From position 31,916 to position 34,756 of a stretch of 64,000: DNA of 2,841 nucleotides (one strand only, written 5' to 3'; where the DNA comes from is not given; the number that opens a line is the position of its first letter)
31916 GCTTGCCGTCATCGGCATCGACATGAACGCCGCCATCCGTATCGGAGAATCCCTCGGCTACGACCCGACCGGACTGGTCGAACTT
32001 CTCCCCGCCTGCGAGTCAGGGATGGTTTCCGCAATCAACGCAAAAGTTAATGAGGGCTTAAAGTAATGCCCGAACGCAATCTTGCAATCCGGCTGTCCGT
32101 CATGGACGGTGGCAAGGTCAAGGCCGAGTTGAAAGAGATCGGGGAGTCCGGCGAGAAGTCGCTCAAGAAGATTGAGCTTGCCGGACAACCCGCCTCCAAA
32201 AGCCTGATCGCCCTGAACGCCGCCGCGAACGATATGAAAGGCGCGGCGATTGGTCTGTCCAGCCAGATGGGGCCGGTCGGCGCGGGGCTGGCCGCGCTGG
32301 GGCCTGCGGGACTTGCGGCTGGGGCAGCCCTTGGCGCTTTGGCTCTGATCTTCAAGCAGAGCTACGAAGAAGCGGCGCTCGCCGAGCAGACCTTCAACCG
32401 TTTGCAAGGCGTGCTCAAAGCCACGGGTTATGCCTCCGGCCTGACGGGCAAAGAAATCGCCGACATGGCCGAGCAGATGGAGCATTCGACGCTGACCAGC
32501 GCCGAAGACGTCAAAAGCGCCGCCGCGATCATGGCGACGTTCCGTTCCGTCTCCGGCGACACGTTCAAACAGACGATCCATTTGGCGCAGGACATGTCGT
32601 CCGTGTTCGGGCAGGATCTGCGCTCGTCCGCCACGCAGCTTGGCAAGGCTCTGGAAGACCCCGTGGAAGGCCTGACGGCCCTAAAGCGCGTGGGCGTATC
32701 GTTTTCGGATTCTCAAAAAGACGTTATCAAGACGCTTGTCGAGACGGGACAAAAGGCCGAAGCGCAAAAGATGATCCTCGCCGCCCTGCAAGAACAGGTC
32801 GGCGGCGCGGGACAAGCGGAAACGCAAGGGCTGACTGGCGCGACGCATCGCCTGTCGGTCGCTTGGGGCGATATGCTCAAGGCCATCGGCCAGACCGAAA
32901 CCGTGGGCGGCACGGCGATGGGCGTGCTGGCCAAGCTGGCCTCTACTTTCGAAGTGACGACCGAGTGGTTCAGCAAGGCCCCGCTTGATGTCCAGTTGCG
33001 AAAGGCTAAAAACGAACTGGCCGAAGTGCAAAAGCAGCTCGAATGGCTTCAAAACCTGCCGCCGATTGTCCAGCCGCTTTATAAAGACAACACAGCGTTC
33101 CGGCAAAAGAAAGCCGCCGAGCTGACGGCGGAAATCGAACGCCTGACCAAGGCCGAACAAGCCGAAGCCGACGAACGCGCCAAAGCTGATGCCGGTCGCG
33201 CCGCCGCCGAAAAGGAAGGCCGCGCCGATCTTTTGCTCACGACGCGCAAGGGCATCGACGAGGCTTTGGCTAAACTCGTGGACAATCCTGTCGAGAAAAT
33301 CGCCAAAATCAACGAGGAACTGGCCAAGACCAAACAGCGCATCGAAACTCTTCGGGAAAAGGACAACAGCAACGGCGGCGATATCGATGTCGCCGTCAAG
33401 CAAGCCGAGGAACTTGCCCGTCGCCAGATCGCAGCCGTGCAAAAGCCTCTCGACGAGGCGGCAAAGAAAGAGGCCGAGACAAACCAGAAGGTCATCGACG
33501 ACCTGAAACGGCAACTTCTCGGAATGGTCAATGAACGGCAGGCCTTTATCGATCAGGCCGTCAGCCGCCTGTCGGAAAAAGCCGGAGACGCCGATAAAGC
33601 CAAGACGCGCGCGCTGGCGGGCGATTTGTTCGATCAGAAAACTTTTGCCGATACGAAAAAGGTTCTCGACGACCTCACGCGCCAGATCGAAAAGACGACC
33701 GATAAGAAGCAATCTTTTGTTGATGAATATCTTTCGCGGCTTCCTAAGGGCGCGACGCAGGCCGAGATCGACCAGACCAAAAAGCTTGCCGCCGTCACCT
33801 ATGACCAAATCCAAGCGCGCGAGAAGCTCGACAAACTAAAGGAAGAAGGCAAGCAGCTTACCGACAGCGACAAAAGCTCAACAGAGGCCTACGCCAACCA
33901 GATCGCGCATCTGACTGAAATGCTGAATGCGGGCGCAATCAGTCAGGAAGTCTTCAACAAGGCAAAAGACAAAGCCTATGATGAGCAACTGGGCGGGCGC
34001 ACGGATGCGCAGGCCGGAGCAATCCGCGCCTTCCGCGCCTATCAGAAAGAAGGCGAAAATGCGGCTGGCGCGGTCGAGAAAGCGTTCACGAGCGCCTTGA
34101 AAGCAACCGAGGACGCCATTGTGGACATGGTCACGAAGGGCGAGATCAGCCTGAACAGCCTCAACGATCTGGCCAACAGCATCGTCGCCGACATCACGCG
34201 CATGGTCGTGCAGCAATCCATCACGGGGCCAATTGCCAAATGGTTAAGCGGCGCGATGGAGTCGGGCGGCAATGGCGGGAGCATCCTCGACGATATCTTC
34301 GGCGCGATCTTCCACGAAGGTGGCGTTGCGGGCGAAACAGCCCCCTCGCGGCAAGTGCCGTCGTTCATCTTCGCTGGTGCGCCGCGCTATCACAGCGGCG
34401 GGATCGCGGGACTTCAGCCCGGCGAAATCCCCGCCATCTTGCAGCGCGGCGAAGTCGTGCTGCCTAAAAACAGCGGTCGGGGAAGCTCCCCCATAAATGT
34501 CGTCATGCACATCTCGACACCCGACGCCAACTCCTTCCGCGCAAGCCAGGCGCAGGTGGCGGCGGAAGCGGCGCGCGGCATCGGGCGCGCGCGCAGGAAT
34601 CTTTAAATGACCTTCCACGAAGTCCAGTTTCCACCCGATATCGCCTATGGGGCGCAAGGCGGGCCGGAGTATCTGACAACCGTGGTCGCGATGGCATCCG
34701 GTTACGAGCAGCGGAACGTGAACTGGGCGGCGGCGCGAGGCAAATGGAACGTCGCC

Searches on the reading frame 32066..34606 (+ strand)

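Call 16: search_protein_families(library=phrogs, proteins=[window:32066-34606:+], max_evalue=0.00001)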
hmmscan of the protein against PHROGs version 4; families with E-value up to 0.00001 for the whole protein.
window:32066-34606:+ (846 aa): 16 families
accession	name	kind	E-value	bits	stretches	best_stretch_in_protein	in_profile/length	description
phrog_24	-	tail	2.1e-39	136.4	1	68-802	296-960/1151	tail length tape measure protein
phrog_20862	-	unknown function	1.9e-27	96.8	1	652-844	508-696/698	-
phrog_27166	-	tail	3.8e-26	92.6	1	71-308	44-273/751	tail length tape measure protein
phrog_339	-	tail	1.4e-20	74.2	1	51-802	412-1018/1123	tail length tape measure protein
phrog_1716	-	tail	2.5e-17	63.6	1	351-754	415-808/943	tail length tape measure protein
phrog_2335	-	tail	5.8e-16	58.6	1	49-803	782-1471/1536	tail length tape measure protein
phrog_26084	-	tail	1.4e-15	57.3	1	27-274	197-446/1263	tail length tape measure protein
phrog_9807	-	tail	5.8e-13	48.2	1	728-844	1838-1966/1972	tail length tape measure protein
phrog_38390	-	tail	2.7e-09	36.6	1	670-846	868-1029/1029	tail length tape measure protein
phrog_17300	-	tail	1.2e-08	34.8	1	241-805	234-808/900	tail length tape measure protein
phrog_16384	-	unknown function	1.8e-08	35.1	1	441-731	14-298/463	-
phrog_20313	-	unknown function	3.7e-08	33.4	1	661-749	113-200/478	-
phrog_20739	-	tail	2.8e-06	27.8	1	56-249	41-230/336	tail length tape measure protein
phrog_1538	-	tail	6e-06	26.2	0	22-475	19-457/811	tail length tape measure protein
phrog_6747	-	tail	6.6e-06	26.6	1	472-725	30-257/390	tail length tape measure protein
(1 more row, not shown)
